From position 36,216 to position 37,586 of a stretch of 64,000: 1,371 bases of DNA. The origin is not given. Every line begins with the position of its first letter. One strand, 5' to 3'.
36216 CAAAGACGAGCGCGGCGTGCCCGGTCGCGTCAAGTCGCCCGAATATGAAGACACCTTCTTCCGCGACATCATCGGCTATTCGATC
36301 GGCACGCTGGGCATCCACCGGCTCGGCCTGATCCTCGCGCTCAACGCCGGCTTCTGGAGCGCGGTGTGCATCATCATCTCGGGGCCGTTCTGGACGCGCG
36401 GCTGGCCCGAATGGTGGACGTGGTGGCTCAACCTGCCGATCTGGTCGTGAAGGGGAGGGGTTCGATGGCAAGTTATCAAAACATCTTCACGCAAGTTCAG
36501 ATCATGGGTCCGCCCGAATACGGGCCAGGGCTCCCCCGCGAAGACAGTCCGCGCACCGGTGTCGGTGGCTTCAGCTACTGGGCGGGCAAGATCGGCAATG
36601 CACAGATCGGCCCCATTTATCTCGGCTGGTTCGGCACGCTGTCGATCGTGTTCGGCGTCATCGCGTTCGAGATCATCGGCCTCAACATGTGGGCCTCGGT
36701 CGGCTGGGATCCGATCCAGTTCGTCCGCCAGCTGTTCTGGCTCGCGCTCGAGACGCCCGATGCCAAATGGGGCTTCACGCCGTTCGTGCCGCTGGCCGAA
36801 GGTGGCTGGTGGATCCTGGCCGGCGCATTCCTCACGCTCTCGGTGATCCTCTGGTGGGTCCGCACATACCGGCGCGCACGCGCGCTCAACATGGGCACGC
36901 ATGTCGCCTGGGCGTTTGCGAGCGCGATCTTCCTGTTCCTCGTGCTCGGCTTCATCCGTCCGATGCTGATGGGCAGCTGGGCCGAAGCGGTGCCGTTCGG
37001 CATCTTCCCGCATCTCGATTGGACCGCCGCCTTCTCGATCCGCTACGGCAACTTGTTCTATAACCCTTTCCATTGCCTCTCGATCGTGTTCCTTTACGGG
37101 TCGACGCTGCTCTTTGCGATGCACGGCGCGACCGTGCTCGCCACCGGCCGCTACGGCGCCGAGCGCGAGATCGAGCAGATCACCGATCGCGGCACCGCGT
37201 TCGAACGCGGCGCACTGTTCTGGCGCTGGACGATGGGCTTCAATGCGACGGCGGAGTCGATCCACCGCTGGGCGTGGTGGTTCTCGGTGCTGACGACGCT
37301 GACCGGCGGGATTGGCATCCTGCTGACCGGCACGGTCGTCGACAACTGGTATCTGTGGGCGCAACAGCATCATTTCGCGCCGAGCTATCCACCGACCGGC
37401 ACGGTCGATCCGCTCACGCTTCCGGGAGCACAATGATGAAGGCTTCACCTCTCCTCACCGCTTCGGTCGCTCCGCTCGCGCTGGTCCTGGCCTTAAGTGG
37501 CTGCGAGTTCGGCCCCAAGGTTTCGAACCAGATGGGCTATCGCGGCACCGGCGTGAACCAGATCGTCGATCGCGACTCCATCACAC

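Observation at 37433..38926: Reaction-centre cytochrome PufC fused to an OmpA-like peptidoglycan-binding domain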

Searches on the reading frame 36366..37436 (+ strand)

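Call 19: search_protein_families(library=ncbifam, proteins=[window:36366-37436:+], max_evalue=0.00001)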
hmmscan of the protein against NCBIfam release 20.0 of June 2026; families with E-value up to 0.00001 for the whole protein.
window:36366-37436:+ (356 aa): 5 families
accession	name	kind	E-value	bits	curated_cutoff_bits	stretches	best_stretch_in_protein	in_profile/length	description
TIGR01115.1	pufM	equivalog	4.7e-156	518.7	364.25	1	34-339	1-305/305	photosynthetic reaction center subunit M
NF011075.0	PRK14505.1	equivalog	1.1e-74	251.8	904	1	72-343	361-632/643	bifunctional photosynthetic reaction center subunit L/M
TIGR01157.1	pufL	equivalog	1.4e-34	119.6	266.2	1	90-332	2-230/239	photosynthetic reaction center subunit L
TIGR01152.1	psbD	equivalog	7.2e-08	32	600.6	1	126-261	90-222/352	photosystem II D2 protein (photosystem q(a) protein)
TIGR01151.1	psbA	equivalog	3.7e-07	29.1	596.05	1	145-259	108-221/360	photosystem II q(b) protein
